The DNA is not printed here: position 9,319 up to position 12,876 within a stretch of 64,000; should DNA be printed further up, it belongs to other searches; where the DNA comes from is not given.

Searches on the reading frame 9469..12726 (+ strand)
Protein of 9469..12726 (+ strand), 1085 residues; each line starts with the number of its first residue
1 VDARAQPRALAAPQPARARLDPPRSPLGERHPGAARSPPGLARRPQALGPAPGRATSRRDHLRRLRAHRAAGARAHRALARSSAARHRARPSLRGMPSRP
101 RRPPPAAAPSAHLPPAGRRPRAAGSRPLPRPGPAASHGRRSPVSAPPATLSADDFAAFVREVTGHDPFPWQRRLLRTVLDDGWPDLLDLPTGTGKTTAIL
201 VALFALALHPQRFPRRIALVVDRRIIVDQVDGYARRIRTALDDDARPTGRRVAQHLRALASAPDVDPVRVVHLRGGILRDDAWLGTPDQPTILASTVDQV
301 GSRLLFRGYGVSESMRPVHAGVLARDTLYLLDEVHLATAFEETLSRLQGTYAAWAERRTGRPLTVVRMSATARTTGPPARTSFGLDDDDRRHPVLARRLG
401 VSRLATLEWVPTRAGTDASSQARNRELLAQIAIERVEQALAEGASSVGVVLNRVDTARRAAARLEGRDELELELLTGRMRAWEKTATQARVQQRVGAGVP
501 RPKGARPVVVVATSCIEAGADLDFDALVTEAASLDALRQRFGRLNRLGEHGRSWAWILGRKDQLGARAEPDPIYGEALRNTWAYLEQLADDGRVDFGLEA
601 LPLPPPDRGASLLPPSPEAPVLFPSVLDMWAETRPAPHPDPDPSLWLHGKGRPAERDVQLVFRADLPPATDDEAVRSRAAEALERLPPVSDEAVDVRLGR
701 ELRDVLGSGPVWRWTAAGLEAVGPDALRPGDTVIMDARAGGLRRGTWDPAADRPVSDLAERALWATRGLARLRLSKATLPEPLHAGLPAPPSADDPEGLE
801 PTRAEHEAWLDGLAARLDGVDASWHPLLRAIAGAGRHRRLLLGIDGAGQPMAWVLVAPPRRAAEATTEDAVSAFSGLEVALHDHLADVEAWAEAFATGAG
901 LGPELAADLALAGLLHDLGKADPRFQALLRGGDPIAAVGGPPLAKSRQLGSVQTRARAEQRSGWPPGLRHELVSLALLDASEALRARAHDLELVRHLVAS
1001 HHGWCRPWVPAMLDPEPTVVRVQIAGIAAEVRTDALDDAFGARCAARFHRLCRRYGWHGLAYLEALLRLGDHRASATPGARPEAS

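Call 7: search_protein_families(library=ncbifam, proteins=[window:9469-12726:+], max_evalue=0.01)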
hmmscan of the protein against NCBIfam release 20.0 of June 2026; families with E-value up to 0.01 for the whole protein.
window:9469-12726:+ (1085 aa): 6 families
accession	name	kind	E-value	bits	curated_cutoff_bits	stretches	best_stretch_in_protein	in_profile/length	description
TIGR02621.3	cas3_GSU0051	exception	5.8e-215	716.8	400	1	154-1076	1-854/854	type I-G CRISPR-associated helicase/endonuclease Cas3g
TIGR01587.1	cas3_core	equivalog_domain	4.9e-18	65.4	102.45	1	433-551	212-323/358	CRISPR-associated helicase Cas3'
TIGR01596.1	cas3_HD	equivalog_domain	1.1e-16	61.4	43.45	1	881-1006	1-103/178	CRISPR-associated endonuclease Cas3''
NF007248.0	PRK09694.1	equivalog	1.8e-15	56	569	1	426-547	543-662/878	CRISPR-associated helicase/endonuclease Cas3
TIGR02562.1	cas3_yersinia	equivalog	2.4e-05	22.4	565.95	0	505-546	837-878/1110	type I-F CRISPR-associated helicase Cas3f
TIGR03158.1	cas3_cyano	exception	0.00076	18.7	69.1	0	508-544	320-356/357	type I-D CRISPR-associated helicase Cas3'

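Call 8: search_protein_families(library=pfam, proteins=[window:9469-12726:+], max_evalue=0.01)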
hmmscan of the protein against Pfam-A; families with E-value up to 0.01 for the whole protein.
window:9469-12726:+ (1085 aa): 4 families
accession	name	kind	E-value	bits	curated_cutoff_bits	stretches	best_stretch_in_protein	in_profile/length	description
PF22590.2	Cas3-like_C_2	-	4.8e-19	69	27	1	445-546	3-103/106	CRISPR-associated nuclease/helicase Cas3, C-terminal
PF18019.7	Cas3_HD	-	6.1e-08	33.4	23.1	1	882-1005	16-131/207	Cas3, HD domain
PF01966.28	HD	-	0.00029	21.5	22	1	883-1022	3-104/116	HD domain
PF04851.21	ResIII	-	0.00033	21.1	22.5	1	182-238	23-74/164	Type III restriction enzyme, res subunit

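Call 63: search_solved_structures(query=window:9895-12726:+, max_evalue=0.0001)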
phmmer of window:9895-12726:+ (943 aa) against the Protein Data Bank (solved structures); distinct sequences matched with E-value up to 0.0001: 3.
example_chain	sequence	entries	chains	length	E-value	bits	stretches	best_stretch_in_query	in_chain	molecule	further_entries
7r2k_A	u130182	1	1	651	3.2e-06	29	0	367-410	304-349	CRISPR-associated helicase Cas3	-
8g9u_P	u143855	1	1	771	1.8e-05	26.5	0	364-408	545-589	Cas3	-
8zns_A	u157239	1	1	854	3.1e-05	25.7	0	364-408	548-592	CRISPR-associated endonuclease Cas3-HD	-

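Call 88: search_dna_similar(query=window:9895-12726:+, collection=plasmids, mode=protein, max_rows=60, max_evalue=0.00001, rows=spread)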
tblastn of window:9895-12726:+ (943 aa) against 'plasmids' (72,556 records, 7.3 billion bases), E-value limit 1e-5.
Records with a match: 23; places in all: 23; records where one place covers at least 80% of the query: 17.
Best place of each record, by identity: <60% 23.
By first word of the organism name: Thermus 14; Streptomyces 2; Cereibacter 2; Rhodothermus 1; Methylomagnum 1; Azotobacter 1; Actinomyces 1; Embleya 1.
By predicted mobility (MOB-suite, as given by PLSDB): non-mobilizable 21; mobilizable 2.
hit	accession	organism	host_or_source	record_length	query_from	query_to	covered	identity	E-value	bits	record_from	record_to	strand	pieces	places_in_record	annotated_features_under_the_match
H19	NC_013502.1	Rhodothermus marinus DSM 4252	-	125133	8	935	98%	34.9%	4e-87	314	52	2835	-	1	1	cas3u: type I-U CRISPR-associated helicase/endonuclease Cas3 | csb2: type I-U CRISPR-associated protein Csb2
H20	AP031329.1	Thermus thermophilus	-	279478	8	934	98%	34.8%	1e-76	282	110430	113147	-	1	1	hypothetical protein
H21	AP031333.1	Thermus thermophilus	-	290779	8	934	98%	34.8%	1e-76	282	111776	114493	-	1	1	hypothetical protein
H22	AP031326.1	Thermus thermophilus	-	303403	8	934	98%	34.8%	1e-76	282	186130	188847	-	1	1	hypothetical protein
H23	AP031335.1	Thermus thermophilus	-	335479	8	934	98%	34.8%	1e-76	282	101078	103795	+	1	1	hypothetical protein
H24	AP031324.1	Thermus thermophilus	-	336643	8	934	98%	34.8%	1e-76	282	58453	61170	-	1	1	hypothetical protein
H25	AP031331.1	Thermus thermophilus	-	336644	8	934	98%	34.8%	1e-76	282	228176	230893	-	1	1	hypothetical protein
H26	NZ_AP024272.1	Thermus thermophilus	-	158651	8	934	98%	34.2%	1e-71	267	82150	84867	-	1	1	cas3u: type I-U CRISPR-associated helicase/endonuclease Cas3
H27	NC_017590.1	Thermus thermophilus JL-18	-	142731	8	934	98%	34.1%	5e-71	265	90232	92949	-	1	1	cas3u: type I-U CRISPR-associated helicase/endonuclease Cas3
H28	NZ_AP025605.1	Thermus thermophilus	-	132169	8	934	98%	33.9%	2e-70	263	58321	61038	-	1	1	cas3u: type I-U CRISPR-associated helicase/endonuclease Cas3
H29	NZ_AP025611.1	Thermus thermophilus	-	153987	8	934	98%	33.9%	2e-70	263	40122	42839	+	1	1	cas3u: type I-U CRISPR-associated helicase/endonuclease Cas3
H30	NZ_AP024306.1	Thermus thermophilus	-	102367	8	865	91%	34.7%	1e-71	267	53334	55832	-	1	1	cas3u: type I-U CRISPR-associated helicase/endonuclease Cas3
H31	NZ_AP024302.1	Thermus thermophilus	-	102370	8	865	91%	34.7%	1e-71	267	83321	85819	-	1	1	cas3u: type I-U CRISPR-associated helicase/endonuclease Cas3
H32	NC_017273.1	Thermus thermophilus SG0.5JP17-16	-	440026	8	865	91%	34.5%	3e-68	257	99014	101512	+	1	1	cas3u: type I-U CRISPR-associated helicase/endonuclease Cas3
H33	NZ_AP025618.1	Thermus thermophilus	-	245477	8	865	91%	34.4%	5e-69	259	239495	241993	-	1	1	cas3u: type I-U CRISPR-associated helicase/endonuclease Cas3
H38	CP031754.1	Cereibacter sphaeroides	cell culture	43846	25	558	57%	30.9%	3e-25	121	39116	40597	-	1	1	cas3u: type I-U CRISPR-associated helicase/endonuclease Cas3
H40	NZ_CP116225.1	Actinomyces oris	Homo sapiens,Cell culture,oral cavity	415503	8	435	45%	31.6%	6e-21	107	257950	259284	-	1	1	cas3u: type I-U CRISPR-associated helicase/endonuclease Cas3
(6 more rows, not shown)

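Call 89: get_annotated_region(hit=H38, flank=7000)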
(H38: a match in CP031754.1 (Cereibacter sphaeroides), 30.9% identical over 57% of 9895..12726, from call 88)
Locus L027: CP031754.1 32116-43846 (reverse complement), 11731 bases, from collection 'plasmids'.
description: Cereibacter sphaeroides strain EBL0706 plasmid p.C, complete sequence
organism: Cereibacter sphaeroides (NCBI taxid 1063)
taxonomy: Bacteria; Pseudomonadota; Alphaproteobacteria; Rhodobacterales; Paracoccaceae; Cereibacter; Cereibacter sphaeroides
host: -; source: cell culture; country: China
typing (MOB-suite, as given by PLSDB): non-mobilizable
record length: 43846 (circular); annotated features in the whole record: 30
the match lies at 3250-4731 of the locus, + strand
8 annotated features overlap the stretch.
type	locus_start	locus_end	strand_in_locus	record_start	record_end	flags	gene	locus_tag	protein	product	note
CDS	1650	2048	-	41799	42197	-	-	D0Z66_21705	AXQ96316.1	XRE family transcriptional regulator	-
CDS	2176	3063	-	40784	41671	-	-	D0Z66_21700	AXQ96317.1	WYL domain-containing protein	-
CDS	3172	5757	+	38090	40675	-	cas3u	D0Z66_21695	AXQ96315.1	type I-U CRISPR-associated helicase/endonuclease Cas3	-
CDS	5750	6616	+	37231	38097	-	cas8c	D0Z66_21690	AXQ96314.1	type I-U CRISPR-associated protein Cas8c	-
CDS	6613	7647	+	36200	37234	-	cas7u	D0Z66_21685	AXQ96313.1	type I-U CRISPR-associated protein Cas7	-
CDS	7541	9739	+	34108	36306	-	cas5u6u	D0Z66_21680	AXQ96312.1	type I-U CRISPR-associated protein Cas5/Cas6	-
CDS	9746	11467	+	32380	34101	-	-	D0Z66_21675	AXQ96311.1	CRISPR-associated endonuclease Cas4/Cas1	-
CDS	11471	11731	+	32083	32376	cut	cas2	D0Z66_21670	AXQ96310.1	CRISPR-associated endonuclease Cas2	-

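Call 90: get_annotated_region(hit=H40, flank=7000)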
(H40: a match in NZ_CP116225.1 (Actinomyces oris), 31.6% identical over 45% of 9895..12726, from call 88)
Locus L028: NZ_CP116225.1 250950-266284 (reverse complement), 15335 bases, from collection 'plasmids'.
description: Actinomyces oris strain WVU627 plasmid unnamed1, complete sequence
organism: Actinomyces oris (NCBI taxid 544580)
taxonomy: Bacteria; Actinomycetota; Actinomycetes; Actinomycetales; Actinomycetaceae; Actinomyces; Actinomyces oris
host: -; source: Homo sapiens,Cell culture,oral cavity; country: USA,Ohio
typing (MOB-suite, as given by PLSDB): non-mobilizable
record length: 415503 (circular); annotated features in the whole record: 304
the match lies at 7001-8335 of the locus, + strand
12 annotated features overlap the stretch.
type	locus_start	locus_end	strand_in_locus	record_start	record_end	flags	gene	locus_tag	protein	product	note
CDS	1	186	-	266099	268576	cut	-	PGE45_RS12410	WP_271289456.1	DUF6049 family protein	-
CDS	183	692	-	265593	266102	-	-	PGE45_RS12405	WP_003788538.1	NUDIX hydrolase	-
CDS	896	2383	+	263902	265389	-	-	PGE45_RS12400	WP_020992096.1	CCA tRNA nucleotidyltransferase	GO:0006396 - RNA processing [Evidence IEA]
CDS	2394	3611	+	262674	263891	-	-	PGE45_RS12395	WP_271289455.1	Gfo/Idh/MocA family oxidoreductase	-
CDS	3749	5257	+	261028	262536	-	-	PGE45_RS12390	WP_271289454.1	glycoside hydrolase family 36 protein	-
CDS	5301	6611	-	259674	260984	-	-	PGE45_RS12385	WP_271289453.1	AAA family ATPase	-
CDS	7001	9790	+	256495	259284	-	cas3u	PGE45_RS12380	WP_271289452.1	type I-U CRISPR-associated helicase/endonuclease Cas3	GO:0043571 - maintenance of CRISPR repeat elements [Evidence IEA]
CDS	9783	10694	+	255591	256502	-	-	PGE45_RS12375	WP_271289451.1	hypothetical protein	-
CDS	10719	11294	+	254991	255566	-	-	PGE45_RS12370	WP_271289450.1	type I-E CRISPR-associated protein Cas6/Cse3/CasE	-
CDS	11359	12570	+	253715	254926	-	cas7u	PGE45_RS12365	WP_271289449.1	type I-U CRISPR-associated RAMP protein Csb1/Cas7u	GO:0043571 - maintenance of CRISPR repeat elements [Evidence IEA]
CDS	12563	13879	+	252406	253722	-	csb2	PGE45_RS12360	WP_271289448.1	type I-U CRISPR-associated protein Csb2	GO:0043571 - maintenance of CRISPR repeat elements [Evidence IEA]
CDS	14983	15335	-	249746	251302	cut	-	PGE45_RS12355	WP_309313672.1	DUF4832 domain-containing protein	-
